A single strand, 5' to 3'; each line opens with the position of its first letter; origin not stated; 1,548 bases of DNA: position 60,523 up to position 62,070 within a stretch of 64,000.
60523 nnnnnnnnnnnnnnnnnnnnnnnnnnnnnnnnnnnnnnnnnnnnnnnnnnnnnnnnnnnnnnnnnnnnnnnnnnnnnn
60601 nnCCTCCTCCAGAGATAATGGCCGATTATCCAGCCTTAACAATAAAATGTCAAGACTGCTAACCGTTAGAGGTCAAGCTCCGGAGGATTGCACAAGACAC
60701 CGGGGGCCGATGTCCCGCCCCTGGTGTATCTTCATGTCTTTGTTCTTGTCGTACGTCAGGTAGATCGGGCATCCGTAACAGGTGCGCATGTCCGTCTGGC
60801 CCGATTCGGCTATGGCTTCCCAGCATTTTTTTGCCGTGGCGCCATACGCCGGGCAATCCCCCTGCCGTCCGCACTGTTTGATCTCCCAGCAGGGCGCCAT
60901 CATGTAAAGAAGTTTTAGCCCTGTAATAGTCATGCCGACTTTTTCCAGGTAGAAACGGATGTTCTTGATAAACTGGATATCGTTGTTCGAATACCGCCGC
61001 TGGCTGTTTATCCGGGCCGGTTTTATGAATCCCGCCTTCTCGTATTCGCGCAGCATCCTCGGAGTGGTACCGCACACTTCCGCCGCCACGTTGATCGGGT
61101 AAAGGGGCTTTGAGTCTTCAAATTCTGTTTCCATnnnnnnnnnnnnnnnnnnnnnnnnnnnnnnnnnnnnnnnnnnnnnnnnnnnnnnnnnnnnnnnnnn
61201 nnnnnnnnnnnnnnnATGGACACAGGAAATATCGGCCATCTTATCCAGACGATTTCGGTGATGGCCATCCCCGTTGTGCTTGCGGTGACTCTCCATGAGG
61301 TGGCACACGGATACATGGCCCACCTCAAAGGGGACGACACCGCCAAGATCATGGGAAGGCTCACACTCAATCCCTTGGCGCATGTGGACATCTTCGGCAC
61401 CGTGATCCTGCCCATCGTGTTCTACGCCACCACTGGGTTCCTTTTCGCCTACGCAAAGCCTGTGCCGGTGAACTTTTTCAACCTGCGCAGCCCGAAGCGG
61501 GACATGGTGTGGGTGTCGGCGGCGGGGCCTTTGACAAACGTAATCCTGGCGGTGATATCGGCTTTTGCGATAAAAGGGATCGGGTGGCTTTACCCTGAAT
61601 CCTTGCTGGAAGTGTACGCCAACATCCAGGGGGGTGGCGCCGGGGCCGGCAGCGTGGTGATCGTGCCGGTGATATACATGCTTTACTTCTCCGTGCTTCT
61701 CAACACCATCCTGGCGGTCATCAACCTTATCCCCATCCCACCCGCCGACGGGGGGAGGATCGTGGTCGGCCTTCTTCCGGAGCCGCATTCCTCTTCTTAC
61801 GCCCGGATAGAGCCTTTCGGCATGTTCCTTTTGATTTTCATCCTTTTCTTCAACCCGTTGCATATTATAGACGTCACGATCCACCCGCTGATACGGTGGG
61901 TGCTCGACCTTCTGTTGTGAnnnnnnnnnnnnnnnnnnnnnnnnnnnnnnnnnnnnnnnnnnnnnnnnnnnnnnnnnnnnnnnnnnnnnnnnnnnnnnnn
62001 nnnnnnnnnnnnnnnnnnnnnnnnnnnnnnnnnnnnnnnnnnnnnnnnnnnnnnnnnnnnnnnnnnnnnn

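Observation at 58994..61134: Putative sulfide/persulfide-responsive operon: MerR-family regulator with a 6-Cys C-terminal extension, a DsrE-like protein and an SQR-like flavoprotein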

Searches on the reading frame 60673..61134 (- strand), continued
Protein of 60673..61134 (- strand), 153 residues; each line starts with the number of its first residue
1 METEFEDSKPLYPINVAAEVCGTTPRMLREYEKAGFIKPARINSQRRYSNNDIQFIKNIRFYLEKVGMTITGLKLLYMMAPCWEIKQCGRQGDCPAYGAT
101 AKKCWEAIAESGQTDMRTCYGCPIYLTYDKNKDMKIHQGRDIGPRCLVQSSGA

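Call 50: fold_search(model_id=the predicted structure, library=pdb)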
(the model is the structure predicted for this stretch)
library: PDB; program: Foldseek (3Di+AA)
matches with E <= 10: 365; with E <= 0.001: 3
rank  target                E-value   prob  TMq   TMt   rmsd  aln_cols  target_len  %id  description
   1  4r4e_B                1.9e-04  1.00  0.47  0.83   1.2        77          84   30  Structure of GlnR-DNA complex (released 2015-03-04)
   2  7tea_B                6.3e-04  1.00  0.43  0.82   1.2        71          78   32  Crystal structure of S. aureus GlnR-DNA complex (released 2022-06-29)
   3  4r4e_A                7.9e-04  1.00  0.44  0.77   2.0        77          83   30  Structure of GlnR-DNA complex (released 2015-03-04)
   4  7tea_A                1.1e-03  1.00  0.43  0.84   1.5        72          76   33  Crystal structure of S. aureus GlnR-DNA complex (released 2022-06-29)
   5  7tea_C                1.9e-03  1.00  0.43  0.85   1.2        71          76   32  Crystal structure of S. aureus GlnR-DNA complex (released 2022-06-29)
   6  7tec_A                3.9e-03  1.00  0.43  0.87   1.2        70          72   38  Structure of the Listeria monocytogenes GlnR-DNA complex to 3.45 Angstrom (released 2022-06-29)
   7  5d8c_B                5.5e-03  1.00  0.37  0.44  13.5       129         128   22  Crystal structure of HiNmlR, a MerR family regulator lacking the sensor domain, bound to promoter DNA (released 2016-06-29)
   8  4r24_B                5.8e-03  1.00  0.43  0.75   2.4        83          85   24  Complete dissection of B. subtilis nitrogen homeostatic circuitry (released 2015-03-04)
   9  5d8c_A                5.8e-03  1.00  0.37  0.45  13.5       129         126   22  Crystal structure of HiNmlR, a MerR family regulator lacking the sensor domain, bound to promoter DNA (released 2016-06-29)
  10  5d90_B                7.3e-03  1.00  0.36  0.44  13.9       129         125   22  Crystal structure of HiNmlR, a MerR family regulator lacking the sensor domain, bound to promoter DNA (released 2016-06-29)
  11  1r8d_B                7.7e-03  1.00  0.40  0.56  14.8       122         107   17  Crystal Structure of MtaN Bound to DNA (released 2004-08-17)
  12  4r22_B                9.2e-03  1.00  0.41  0.74   1.2        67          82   28  TnrA-DNA complex (released 2015-03-04)
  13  1r8d_A                9.7e-03  1.00  0.40  0.56  15.0       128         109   15  Crystal Structure of MtaN Bound to DNA (released 2004-08-17)
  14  5d90_C                1.2e-02  1.00  0.39  0.44  13.7       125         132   21  Crystal structure of HiNmlR, a MerR family regulator lacking the sensor domain, bound to promoter DNA (released 2016-06-29)
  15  2zhg_A                1.2e-02  1.00  0.38  0.47  14.2       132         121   17  Crystal structure of SoxR in complex with DNA (released 2008-03-25)
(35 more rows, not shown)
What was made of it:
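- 60673..61134 (-): Regulator, 153 aa. It has a MerR-superfamily winged HTH (about residues 10-77, 60904-61107) and a Cys-rich 'CW' module (residues 78-153, 60676-60903). Best folds are GlnR and TnrA (call 50).
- On Canonical MerR-type activators (MerR, CueR, ZntR, SoxR, BmrR): The best folds are the coiled-coil-less GlnR and TnrA (call 50).
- Closest known: GlnR/TnrA and CarH. Same: GlnR and TnrA are the best structural matches to the modelled HTH (GlnR 4r4e and 7tea, rmsd 1.2 A over 71-77 columns, call 50).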

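Call 83: list_cluster_members(proteins=[window:60673-61134:-, window:58994-60205:-])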
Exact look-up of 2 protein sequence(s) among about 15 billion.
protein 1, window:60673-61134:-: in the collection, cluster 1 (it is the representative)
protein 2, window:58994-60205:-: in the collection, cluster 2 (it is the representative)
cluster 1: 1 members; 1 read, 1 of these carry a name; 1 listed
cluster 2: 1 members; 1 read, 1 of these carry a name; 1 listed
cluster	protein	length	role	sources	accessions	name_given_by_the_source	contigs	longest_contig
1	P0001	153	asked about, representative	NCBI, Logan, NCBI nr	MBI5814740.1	MAG: MerR family transcriptional regulator [Nitrospinae bacterium] | MerR family transcriptional regulator [Nitrospinota bacterium]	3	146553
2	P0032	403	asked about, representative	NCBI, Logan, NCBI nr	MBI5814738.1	MAG: FAD-dependent oxidoreductase [Nitrospinae bacterium] | FAD-dependent oxidoreductase [Nitrospinota bacterium]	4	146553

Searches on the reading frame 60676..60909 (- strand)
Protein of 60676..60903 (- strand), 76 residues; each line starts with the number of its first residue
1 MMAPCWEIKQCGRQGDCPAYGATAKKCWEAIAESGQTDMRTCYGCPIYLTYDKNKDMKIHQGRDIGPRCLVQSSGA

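Call 36: search_protein_representatives(protein=window:60676-60903:-)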
Query: 76 residues. Proteins with E-value up to 0.001 (for the whole library): 28; up to 1e-10: 2; up to 1e-30: 0. The best 28 are listed.
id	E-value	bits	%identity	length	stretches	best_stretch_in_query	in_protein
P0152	4.6e-12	61.8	47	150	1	2-70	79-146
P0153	7.6e-11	57.9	37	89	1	2-72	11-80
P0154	2.3e-09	53.2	46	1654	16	12-35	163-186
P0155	6.1e-09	51.8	37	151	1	1-71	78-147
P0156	2.4e-08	49.9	46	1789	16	12-35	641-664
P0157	8.3e-08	48.2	45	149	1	3-61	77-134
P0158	4.9e-07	45.8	44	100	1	3-57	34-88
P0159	1.3e-05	41.2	49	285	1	3-51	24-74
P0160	1.8e-05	40.8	39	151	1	3-52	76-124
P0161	3.5e-05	39.8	35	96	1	4-55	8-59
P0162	1.4e-04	38.0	46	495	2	2-31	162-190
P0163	1.4e-04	37.9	37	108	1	3-51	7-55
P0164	1.5e-04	37.9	43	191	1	2-56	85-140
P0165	1.7e-04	37.6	45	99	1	5-55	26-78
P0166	2.2e-04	37.3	31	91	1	3-57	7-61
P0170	3.4e-04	36.7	33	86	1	3-60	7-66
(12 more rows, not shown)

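Call 38: search_protein_families(library=ncbifam, proteins=[P0153, P0161, P0163, P0162, P0164, P0159, P0170, P0152], max_evalue=0.01)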
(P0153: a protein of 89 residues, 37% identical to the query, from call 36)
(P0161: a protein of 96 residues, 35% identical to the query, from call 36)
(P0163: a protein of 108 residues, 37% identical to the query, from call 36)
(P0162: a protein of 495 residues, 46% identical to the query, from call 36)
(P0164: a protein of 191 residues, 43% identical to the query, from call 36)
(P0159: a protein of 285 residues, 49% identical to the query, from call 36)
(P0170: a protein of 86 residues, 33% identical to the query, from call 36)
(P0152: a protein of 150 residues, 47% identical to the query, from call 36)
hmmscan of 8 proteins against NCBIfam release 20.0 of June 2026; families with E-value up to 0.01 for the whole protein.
P0153 (89 aa): 0 families

P0161 (96 aa): 0 families

P0163 (108 aa): 0 families

P0162 (495 aa): 87 families (the best 25 are shown)
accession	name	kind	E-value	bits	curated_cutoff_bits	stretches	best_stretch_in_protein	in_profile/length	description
NF008468.0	PRK11360.1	equivalog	6.8e-72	242.7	646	1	261-493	379-611/616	two-component system sensor histidine kinase AtoS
NF007688.0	PRK10364.1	equivalog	7.9e-55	186.4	479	1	264-495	226-456/460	two-component system sensor histidine kinase ZraS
NF038348.1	T2SS_HK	subfamily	6.9e-49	166.7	450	2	309-490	391-573/574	histidine kinase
NF046026.1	HisKinCckACaul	equivalog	3.9e-45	154.1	1000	1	263-493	287-535/678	cell cycle histidine kinase CckA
NF053867.1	SprKinKinDBac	equivalog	2.7e-42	144.9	775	1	272-492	280-499/500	sporulation kinase KinD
NF046020.1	HisKinCckABruc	equivalog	2.8e-42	144.6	1000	1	262-490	464-707/868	cell cycle histidine kinase CckA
NF010411.0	PRK13837.1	equivalog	3.8e-42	144.3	647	1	263-493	435-678/828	two-component system VirA-like sensor kinase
NF052574.1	HisKinEspCMyxo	equivalog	6.8e-42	143.6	1200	1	262-493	401-640/785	serine histidine kinase EspC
NF047497.1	HK_LIC_12097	equivalog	2.1e-38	132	500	1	247-490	120-366/367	LIC_12097 family sensor histidine kinase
NF047466.1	hybrid_RR_LvrB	exception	4.1e-38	131.5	500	1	249-490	126-376/377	hybrid histidine kinase/response regulator LvrB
NF052573.1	HisKinEspAMyxo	equivalog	7.8e-36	123.4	1400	1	259-492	365-613/755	serine histidine kinase EspA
NF046044.1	PnpS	equivalog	2e-34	119.3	400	1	285-489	177-390/390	two-component system histidine kinase PnpS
NF010076.0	PRK13557.1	subfamily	2.3e-34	118.8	631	1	264-493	149-397/540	histidine kinase famiy protein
NF047794.1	HisKinPtgB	equivalog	2.4e-32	112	1000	1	224-481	389-646/656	two-component system sensor histidine kinase PgtB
NF006800.0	PRK09303.1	equivalog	4.9e-32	111.3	342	1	242-494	116-381/383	histidine kinase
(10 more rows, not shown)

P0164 (191 aa): 13 families
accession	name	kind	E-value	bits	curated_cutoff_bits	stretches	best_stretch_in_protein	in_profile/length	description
NF047375.1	HeatShock_HspR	equivalog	6.2e-10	38.9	105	1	16-85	3-72/92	heat shock protein transcriptional repressor HspR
NF047377.1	heat_HspR_dupli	exception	1.7e-07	31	300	1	28-85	138-195/214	heat shock protein transcriptional repressor HspR, fused homodimer type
NF007069.0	PRK09514.1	equivalog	3e-07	30.5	143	1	16-85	1-70/141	Zn(2+)-responsive transcriptional regulator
TIGR02043.1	ZntR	equivalog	1.6e-05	25.1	167.95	1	16-84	1-69/131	Zn(2+)-responsive transcriptional regulator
TIGR02044.1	CueR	equivalog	2.9e-05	24.1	147.4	1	18-86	2-70/127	Cu(I)-responsive transcriptional regulator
TIGR02047.1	CadR-PbrR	equivalog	6.2e-05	23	151.45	1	18-85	2-69/127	Cd(II)/Pb(II)-responsive transcriptional regulator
NF052513.1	TransRegCarH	equivalog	9.1e-05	21.9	400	1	17-84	7-75/274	HTH-type transcriptional repressor CarH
NF050798.1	TF_FtsR_Actino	equivalog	0.00012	22.3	150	1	32-84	21-73/223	transcriptional regulator FtsR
TIGR02051.1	MerR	equivalog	0.00034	20.9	150.85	1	18-94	1-80/124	mercury resistance transcriptional regulator MerR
NF007590.0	PRK10227.1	equivalog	0.00072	19.6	244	1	18-83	2-67/135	Cu(I)-responsive transcriptional regulator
NF041849.1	trans_regNmlR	equivalog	0.0031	17.6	175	1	18-85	2-69/117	stress response transcriptional regulator NmlR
NF053740.1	TransRegTnrAGPos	equivalog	0.0045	17.1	140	1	17-65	13-61/108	hypothetical protein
TIGR03453.1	partition_RepA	equivalog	0.0086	14.9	348.45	0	14-80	31-98/387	plasmid partitioning protein RepA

P0159 (285 aa): 0 families

P0170 (86 aa): 0 families

P0152 (150 aa): 13 families
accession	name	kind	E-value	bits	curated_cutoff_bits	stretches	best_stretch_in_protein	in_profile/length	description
NF047375.1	HeatShock_HspR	equivalog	4.3e-16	58.7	105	1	9-79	1-72/92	heat shock protein transcriptional repressor HspR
NF047377.1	heat_HspR_dupli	exception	2.4e-12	46.8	300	1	9-74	3-69/214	heat shock protein transcriptional repressor HspR, fused homodimer type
NF053740.1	TransRegTnrAGPos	equivalog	3.1e-08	33.8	140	1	9-62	10-64/108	hypothetical protein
NF052513.1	TransRegCarH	equivalog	3.5e-06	26.5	400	1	10-65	5-62/274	HTH-type transcriptional repressor CarH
NF041849.1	trans_regNmlR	equivalog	3.6e-06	27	175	1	14-62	3-53/117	stress response transcriptional regulator NmlR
NF053782.1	ChlnTransRegdde3219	equivalog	6e-05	22.7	450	1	9-69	4-65/278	choline utilization transcriptional activator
NF011617.0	PRK15043.1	equivalog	0.0007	19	417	1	11-65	3-59/243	HTH-type transcriptional regulator MlrA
NF007069.0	PRK09514.1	equivalog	0.0015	18.5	143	1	12-73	2-64/141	Zn(2+)-responsive transcriptional regulator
TIGR02044.1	CueR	equivalog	0.0016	18.5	147.4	1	14-60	3-51/127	Cu(I)-responsive transcriptional regulator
TIGR02043.1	ZntR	equivalog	0.0026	17.9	167.95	1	12-76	2-67/131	Zn(2+)-responsive transcriptional regulator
TIGR02051.1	MerR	equivalog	0.0061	16.8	150.85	1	15-82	3-71/124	mercury resistance transcriptional regulator MerR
NF050798.1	TF_FtsR_Actino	equivalog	0.0065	16.6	150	1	19-59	13-54/223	transcriptional regulator FtsR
NF033518.0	transpos_IS607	equivalog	0.0081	15.7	110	0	17-55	3-42/187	IS607 family transposase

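Call 52: find_homologous_proteins(query=A4, max_evalue=0.001)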
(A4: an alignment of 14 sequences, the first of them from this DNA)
Query A4 (14 sequences) (73 aa, profile of the alignment): 124 proteins with E <= 0.001 among 140 candidates; the best 120 are listed.
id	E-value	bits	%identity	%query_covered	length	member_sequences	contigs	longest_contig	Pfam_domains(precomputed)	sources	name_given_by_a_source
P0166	1.4e-20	90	28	92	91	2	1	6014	-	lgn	-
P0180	2.5e-20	90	37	70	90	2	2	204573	-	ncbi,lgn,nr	ncbi:MAG: hypothetical protein KJ990_04310 [Proteobacteria bacterium]|nr:hypothetical protein [Pseud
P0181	3.7e-20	89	32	81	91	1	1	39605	-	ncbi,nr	ncbi:MAG: hypothetical protein PHZ02_07985 [Desulfocapsaceae bacterium]|nr:hypothetical protein [Des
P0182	3.8e-20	89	32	81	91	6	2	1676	-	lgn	-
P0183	1.1e-19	88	35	70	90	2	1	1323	-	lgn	-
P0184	1.5e-19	87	41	70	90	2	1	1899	-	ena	-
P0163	1.9e-19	87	37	70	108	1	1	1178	-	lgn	-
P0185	2.2e-19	87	33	63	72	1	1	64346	-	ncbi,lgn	-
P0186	2.5e-19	86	38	64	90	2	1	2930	-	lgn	-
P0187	3.4e-19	86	32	82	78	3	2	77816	-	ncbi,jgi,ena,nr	ncbi:MAG: hypothetical protein C0613_05735 [Desulfobulbaceae bacterium]|nr:MAG: hypothetical protein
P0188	3.8e-19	86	33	75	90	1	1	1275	-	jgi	jgi:hypothetical protein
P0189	6.7e-19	85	31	85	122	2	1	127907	-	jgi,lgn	jgi:hypothetical protein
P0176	9.3e-19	85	37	63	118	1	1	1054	-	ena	-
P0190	1.1e-18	84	35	63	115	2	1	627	-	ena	-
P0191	1.2e-18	84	34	88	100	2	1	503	-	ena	-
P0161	1.8e-18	84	35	70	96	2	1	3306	-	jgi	jgi:hypothetical protein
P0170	2.3e-18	83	31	85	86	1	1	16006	-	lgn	-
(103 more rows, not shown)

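Call 53: find_encoding_contigs(protein=P0180, flank=4000, max_places=2)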
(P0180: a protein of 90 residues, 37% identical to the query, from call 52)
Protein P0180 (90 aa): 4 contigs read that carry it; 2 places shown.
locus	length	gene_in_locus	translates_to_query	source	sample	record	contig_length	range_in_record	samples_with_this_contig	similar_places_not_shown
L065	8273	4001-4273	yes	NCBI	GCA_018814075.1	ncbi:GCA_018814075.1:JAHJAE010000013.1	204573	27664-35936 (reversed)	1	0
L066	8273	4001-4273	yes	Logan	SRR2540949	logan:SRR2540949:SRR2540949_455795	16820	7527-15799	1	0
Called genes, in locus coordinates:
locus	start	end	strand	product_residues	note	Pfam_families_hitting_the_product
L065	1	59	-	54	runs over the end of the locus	-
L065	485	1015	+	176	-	PF03264:Cytochrom_NNT, PF14537:Cytochrom_c3_2 (faint)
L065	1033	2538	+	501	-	PF02335:Cytochrom_C552, PF14522:Cytochrome_C7 (faint)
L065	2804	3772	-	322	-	PF00126:HTH_1, PF03466:LysR_substrate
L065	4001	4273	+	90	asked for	-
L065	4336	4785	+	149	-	PF04224:DUF417 (faint)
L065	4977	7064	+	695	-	PF04879:Molybdop_Fe4S4, PF00384:Molybdopterin, PF01568:Molydop_binding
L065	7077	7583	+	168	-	PF13237:Fer4_10 (faint), PF12838:Fer4_7 (weak), PF13247:Fer4_11, PF12838:Fer4_7, PF13187:Fer4_9 (weak), PF12797:Fer4_2 (weak), PF12837:Fer4_6 (weak), PF00037:Fer4 (weak), +1 more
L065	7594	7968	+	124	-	PF00507:Oxidored_q4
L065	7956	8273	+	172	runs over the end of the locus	PF01058:Oxidored_q6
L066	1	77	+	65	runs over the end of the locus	-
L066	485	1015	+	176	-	PF03264:Cytochrom_NNT, PF14537:Cytochrom_c3_2 (faint)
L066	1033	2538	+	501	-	PF02335:Cytochrom_C552, PF14522:Cytochrome_C7 (faint)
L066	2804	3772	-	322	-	PF00126:HTH_1, PF03466:LysR_substrate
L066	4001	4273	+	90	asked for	-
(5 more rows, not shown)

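Call 54: find_encoding_contigs(protein=P0187, flank=4000, max_places=2)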
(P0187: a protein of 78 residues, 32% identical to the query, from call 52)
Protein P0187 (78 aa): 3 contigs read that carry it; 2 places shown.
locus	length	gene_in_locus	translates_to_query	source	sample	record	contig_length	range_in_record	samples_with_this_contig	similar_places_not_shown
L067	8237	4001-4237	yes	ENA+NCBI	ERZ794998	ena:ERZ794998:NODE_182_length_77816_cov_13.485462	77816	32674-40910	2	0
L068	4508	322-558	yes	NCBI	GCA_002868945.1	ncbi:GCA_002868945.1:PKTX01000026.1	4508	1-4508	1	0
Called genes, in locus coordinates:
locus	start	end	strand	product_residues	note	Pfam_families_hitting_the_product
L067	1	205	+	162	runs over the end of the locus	PF01584:CheW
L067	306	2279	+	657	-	PF14827:dCache_3, PF00015:MCPsignal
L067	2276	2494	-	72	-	-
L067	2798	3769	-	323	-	PF00126:HTH_1, PF03466:LysR_substrate, PF12727:PBP_like (weak)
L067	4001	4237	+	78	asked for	-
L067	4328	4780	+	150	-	PF04224:DUF417 (faint)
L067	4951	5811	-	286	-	PF05598:DUF772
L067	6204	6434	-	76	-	PF01797:Y1_Tnp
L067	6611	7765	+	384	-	PF01609:DDE_Tnp_1 (weak)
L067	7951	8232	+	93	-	PF09982:LpxR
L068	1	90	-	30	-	PF00126:HTH_1 (weak)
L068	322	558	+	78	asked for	-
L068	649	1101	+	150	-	-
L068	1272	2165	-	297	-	PF05598:DUF772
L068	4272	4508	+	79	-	PF09982:LpxR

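Call 55: find_encoding_contigs(protein=P0189, flank=4000, max_places=2)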
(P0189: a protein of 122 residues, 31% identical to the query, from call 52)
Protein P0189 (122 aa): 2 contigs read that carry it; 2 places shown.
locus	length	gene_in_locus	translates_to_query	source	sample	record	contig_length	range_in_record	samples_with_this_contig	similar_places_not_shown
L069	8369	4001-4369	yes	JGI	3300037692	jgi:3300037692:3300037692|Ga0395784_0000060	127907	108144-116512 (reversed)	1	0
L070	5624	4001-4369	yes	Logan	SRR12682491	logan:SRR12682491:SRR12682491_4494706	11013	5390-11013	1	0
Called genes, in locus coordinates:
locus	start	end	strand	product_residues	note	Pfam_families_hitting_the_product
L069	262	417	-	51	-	-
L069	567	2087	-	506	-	PF13541:ChlI, PF00158:Sigma54_activat (faint), PF00493:MCM (faint), PF01078:Mg_chelatase, PF07728:AAA_5, PF13335:Mg_chelatase_C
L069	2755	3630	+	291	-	PF11231:DUF3034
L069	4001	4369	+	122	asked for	-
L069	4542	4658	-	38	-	-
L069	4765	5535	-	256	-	PF05175:MTS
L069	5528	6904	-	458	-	PF06245:DUF1015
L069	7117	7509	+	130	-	PF01242:PTPS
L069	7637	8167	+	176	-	-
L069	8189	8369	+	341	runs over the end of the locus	PF00994:MoCF_biosynth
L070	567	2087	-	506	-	PF13541:ChlI, PF00158:Sigma54_activat (faint), PF00493:MCM (faint), PF01078:Mg_chelatase, PF07728:AAA_5, PF13335:Mg_chelatase_C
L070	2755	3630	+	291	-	PF11231:DUF3034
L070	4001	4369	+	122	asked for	-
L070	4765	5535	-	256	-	PF05175:MTS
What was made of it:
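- Tried and rejected: Contexts of stand-alone CW proteins (calls 53-55).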

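Call 81: predict_structure(alignment_id=A5)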
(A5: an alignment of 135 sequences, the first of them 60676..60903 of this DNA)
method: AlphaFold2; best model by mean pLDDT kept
length: 76 residues; sequences in the alignment: 135
mean_pLDDT: 64.3   pTM: 0.38
mean pLDDT of the five models: 64.3, 62.6, 57.5, 57.0, 56.4
residues with pLDDT >= 90: 0; 70-90: 21; 50-70: 50; < 50: 5
segments of 3 or more residues with pLDDT < 50: 1-3
pLDDT, mean of each block of 10 residues (from residue 1): 52 63 71 68 68 72 64 51
secondary structure, 60 per line:
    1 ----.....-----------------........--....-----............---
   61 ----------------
elements in order: H5-9 H27-34 H37-40 H46-57

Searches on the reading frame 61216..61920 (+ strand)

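Call 78: search_protein_families(library=pfam, proteins=[window:61216-61920:+], max_evalue=0.001)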
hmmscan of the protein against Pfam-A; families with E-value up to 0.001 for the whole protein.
window:61216-61920:+ (234 aa): 1 family
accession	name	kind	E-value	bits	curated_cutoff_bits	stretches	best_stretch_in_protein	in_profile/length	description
PF02163.28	Peptidase_M50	-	4.1e-16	59.4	27.2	1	17-210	3-218/221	Peptidase family M50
